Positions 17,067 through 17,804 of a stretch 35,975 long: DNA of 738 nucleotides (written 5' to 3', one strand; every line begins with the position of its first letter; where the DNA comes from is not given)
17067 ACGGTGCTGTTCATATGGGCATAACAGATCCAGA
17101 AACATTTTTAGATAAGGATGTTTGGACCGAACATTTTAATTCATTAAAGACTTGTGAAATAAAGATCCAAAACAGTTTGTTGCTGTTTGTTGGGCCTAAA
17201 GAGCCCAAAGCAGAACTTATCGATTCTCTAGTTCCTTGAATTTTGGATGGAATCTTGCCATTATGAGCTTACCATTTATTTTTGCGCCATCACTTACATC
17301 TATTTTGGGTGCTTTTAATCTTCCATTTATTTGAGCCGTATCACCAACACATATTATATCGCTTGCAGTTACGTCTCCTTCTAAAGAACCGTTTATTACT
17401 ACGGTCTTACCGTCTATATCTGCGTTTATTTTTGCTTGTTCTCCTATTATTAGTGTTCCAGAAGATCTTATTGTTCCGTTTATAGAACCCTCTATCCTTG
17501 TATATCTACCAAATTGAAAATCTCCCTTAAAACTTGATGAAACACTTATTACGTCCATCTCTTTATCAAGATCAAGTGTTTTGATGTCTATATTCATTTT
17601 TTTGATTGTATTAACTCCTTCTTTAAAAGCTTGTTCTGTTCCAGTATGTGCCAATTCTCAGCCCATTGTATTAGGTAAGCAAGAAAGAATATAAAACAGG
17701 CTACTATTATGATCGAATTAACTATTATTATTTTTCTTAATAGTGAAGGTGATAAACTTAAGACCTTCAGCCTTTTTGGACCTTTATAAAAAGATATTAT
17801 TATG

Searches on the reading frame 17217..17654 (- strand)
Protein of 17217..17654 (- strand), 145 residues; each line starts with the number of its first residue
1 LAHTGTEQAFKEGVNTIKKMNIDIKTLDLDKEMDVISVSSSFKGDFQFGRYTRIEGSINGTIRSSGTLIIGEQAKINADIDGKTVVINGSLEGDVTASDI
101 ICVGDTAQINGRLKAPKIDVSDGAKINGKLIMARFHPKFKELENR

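Call 84: search_protein_families(library=pfam, proteins=[window:17217-17654:-], max_evalue=0.00001)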
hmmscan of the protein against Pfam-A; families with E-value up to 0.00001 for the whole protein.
window:17217-17654:- (145 aa): 1 family
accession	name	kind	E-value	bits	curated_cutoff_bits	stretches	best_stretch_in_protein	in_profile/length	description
PF04519.19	Bactofilin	-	6.3e-24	84.5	27.9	1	35-130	2-97/98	Polymer-forming cytoskeletal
